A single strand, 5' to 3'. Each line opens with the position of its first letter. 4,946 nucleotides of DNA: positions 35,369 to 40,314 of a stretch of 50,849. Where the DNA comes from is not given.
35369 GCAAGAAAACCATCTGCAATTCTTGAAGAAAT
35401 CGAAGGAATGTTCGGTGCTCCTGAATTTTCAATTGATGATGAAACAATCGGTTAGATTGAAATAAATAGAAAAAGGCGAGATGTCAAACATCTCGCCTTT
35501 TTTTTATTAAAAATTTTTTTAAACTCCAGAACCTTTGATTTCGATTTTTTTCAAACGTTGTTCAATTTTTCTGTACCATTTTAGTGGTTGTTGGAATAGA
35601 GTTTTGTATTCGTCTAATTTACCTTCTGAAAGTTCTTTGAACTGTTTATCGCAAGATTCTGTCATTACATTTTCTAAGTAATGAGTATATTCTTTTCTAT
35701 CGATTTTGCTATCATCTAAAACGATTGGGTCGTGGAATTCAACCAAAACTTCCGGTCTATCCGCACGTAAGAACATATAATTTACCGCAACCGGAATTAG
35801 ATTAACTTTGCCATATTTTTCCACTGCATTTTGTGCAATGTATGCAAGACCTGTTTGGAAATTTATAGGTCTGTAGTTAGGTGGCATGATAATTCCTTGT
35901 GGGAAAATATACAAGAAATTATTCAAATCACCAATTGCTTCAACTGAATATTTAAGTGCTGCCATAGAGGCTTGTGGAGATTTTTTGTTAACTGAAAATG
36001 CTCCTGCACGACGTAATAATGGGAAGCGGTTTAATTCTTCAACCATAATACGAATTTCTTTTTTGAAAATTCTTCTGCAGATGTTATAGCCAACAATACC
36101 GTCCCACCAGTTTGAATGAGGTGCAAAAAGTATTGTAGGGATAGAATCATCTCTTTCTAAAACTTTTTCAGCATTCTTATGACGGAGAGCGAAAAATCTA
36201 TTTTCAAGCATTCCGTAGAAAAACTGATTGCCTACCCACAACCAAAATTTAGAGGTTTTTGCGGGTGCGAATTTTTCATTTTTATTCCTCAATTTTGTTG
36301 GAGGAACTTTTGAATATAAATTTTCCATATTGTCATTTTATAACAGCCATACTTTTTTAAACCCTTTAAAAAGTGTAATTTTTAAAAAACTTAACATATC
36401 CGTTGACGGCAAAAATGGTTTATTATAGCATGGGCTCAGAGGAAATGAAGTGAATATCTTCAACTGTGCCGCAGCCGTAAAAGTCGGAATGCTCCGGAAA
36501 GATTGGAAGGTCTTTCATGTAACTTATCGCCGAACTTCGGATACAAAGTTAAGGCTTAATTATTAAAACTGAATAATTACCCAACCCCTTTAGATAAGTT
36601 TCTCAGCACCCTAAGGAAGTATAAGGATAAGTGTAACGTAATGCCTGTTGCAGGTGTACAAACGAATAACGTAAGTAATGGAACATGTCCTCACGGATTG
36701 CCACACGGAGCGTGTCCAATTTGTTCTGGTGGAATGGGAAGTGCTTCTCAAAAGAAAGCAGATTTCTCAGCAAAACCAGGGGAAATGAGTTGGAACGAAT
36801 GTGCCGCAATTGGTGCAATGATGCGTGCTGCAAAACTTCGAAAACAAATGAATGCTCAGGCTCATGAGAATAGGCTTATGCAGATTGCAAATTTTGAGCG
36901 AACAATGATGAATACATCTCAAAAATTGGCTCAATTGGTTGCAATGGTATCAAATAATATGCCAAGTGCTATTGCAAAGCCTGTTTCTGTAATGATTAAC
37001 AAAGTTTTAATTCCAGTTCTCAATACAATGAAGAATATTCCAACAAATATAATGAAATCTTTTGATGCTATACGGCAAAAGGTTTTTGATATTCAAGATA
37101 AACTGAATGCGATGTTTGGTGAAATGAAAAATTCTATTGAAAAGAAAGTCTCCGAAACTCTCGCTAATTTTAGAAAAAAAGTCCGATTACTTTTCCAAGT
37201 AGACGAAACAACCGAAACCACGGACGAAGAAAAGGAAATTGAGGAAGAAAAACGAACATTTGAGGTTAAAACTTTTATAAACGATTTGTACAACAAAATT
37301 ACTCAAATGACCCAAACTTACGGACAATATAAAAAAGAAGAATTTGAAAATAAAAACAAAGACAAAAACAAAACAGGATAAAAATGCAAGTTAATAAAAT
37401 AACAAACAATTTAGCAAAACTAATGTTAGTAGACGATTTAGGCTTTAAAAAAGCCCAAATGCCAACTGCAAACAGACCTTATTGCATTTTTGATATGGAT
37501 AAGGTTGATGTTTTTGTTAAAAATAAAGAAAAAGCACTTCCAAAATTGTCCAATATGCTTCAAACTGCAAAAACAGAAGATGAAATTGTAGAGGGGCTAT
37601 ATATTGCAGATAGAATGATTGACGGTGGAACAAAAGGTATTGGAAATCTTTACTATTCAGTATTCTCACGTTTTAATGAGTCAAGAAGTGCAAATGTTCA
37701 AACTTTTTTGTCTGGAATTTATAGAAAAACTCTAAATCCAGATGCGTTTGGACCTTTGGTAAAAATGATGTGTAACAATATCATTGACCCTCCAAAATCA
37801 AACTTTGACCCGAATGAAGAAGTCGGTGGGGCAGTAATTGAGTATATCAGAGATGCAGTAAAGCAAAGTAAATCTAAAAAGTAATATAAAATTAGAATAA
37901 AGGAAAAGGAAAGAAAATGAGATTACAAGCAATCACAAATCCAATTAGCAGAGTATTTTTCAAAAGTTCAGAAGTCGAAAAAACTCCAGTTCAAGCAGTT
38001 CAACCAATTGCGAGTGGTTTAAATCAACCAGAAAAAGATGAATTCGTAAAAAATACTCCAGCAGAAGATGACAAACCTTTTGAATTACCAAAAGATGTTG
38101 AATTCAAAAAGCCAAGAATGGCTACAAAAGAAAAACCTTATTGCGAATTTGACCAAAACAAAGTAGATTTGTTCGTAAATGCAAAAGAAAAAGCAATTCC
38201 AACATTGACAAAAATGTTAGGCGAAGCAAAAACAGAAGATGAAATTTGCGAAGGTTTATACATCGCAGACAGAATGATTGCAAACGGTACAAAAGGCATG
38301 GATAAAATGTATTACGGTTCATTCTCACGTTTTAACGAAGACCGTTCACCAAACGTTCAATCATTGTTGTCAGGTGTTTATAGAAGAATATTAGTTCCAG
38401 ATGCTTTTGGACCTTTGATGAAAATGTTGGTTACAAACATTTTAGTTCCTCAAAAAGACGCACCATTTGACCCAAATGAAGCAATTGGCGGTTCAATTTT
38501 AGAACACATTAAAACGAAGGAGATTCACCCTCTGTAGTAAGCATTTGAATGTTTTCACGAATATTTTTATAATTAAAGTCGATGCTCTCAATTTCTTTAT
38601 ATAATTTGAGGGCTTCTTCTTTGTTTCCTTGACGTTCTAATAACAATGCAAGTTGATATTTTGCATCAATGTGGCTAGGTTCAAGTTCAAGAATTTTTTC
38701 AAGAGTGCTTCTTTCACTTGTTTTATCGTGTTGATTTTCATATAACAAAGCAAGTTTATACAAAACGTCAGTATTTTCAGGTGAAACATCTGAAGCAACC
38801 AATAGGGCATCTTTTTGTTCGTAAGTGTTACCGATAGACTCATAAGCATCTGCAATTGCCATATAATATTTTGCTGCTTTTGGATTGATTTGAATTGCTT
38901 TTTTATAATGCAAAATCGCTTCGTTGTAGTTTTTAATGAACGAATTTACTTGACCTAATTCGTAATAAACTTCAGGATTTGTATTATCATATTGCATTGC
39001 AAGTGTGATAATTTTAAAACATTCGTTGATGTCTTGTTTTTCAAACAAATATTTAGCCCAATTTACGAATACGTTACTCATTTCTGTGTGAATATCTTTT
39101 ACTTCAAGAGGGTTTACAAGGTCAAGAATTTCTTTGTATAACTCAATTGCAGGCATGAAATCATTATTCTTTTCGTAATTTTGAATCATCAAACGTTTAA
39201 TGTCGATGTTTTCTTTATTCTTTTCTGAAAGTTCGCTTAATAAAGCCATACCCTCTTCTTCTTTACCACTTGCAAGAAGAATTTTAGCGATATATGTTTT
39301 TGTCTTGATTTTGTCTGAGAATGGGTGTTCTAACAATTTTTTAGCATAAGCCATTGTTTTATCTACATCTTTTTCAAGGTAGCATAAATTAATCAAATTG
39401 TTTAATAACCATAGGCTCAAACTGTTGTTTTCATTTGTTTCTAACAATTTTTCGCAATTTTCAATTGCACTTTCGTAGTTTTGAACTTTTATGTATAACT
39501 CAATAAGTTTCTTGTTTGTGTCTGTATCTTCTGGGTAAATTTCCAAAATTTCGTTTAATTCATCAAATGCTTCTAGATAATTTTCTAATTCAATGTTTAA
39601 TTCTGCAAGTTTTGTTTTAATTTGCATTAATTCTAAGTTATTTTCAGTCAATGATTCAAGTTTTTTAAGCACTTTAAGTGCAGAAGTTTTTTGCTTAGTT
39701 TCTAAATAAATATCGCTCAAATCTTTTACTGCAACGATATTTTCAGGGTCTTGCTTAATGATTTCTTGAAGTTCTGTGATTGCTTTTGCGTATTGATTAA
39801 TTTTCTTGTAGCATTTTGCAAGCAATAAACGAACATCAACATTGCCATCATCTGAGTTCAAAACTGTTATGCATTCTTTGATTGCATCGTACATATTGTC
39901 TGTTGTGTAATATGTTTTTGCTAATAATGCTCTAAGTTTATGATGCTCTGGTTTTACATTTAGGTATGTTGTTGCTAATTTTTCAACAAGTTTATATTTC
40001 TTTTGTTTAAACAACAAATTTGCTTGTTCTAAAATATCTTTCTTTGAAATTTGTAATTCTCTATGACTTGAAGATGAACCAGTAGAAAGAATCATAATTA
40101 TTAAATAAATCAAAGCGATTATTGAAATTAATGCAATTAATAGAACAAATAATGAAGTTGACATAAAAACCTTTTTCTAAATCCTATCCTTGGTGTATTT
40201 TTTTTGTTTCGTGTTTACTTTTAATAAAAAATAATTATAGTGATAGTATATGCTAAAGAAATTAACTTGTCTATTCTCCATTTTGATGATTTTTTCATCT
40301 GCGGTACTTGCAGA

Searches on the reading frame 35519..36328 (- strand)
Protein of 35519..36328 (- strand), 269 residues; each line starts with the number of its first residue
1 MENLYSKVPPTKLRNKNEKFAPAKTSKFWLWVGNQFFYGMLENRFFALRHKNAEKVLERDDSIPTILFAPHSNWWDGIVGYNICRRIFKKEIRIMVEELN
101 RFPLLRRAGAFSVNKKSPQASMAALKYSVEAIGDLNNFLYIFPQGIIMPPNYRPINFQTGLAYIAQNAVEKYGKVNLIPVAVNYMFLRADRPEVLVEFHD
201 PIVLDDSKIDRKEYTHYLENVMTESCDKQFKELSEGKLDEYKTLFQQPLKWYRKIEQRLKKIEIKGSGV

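Call 21: search_protein_families(library=pfam, proteins=[window:35519-36328:-], max_evalue=0.001)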
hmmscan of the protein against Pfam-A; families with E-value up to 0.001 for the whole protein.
window:35519-36328:- (269 aa): 1 family
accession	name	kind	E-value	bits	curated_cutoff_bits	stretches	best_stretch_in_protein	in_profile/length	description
PF01553.26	Acyltransferase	-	2.8e-08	34.1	23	1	58-182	12-131/132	Acyltransferase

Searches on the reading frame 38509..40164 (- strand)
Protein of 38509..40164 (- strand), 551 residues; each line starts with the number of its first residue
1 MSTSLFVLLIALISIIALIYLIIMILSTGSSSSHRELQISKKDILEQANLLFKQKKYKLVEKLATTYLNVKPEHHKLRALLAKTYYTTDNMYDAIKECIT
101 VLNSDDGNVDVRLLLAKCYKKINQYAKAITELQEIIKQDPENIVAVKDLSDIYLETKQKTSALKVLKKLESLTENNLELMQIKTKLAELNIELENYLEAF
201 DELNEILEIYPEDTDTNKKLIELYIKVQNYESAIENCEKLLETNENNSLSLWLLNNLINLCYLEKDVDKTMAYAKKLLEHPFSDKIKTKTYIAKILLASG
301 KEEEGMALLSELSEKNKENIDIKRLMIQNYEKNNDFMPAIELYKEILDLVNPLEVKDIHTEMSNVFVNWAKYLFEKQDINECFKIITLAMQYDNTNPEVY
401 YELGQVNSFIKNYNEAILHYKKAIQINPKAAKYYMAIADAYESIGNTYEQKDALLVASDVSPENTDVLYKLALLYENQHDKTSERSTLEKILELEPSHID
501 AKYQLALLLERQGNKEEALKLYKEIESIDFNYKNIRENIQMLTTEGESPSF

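Call 21: search_protein_families(library=pfam, proteins=[window:38509-40164:-], max_evalue=0.001)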
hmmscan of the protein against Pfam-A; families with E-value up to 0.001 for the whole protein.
window:38509-40164:- (551 aa): 26 families (the best 25 are shown)
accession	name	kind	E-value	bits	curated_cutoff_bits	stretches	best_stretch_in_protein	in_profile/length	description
PF14559.12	TPR_19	-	4.7e-37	126.6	25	4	124-175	6-57/68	Tetratricopeptide repeat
PF13428.12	TPR_14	-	2.1e-27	93.2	23.5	0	110-149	2-41/44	Tetratricopeptide repeat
PF07719.23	TPR_2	-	6.2e-23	79.4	27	1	397-429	1-33/34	Tetratricopeptide repeat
PF13181.12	TPR_8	-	2.5e-22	77.5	25.7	1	398-429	2-33/34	Tetratricopeptide repeat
PF12895.13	ANAPC3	-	2e-20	73.3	27.2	1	54-134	2-81/82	Anaphase-promoting complex, cyclosome, subunit 3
PF13174.12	TPR_6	-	2.8e-20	72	26.3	1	110-141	1-32/33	Tetratricopeptide repeat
PF13431.12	TPR_17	-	4.7e-19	67.4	24.4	0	488-519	2-33/34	Tetratricopeptide repeat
PF00515.34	TPR_1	-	2.3e-17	62.5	27.8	1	397-429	1-33/34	Tetratricopeptide repeat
PF13424.12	TPR_12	-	6.6e-16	58.7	30.1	0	367-427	7-75/77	Tetratricopeptide repeat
PF13414.12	TPR_11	-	3e-15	56.1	26.8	1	412-445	9-42/42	TPR repeat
PF23914.1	TPR_CcmH_CycH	-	4.1e-15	56.4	42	0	284-352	82-153/158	Cytochrome c-type biogenesis protein H TPR domain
PF13432.12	TPR_16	-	1.3e-14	54.8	32.7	0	470-525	2-57/65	Tetratricopeptide repeat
PF14561.12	TPR_20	-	1.9e-12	47.8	25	0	480-534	3-57/90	Tetratricopeptide repeat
PF13371.12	TPR_9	-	2.6e-08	34.2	35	0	475-520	5-50/73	Tetratricopeptide repeat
PF24575.1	TPR_Slam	-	5.2e-07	30.5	35.2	0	117-162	55-100/104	Surface lipoprotein assembly modifier, N-terminal TPR repeats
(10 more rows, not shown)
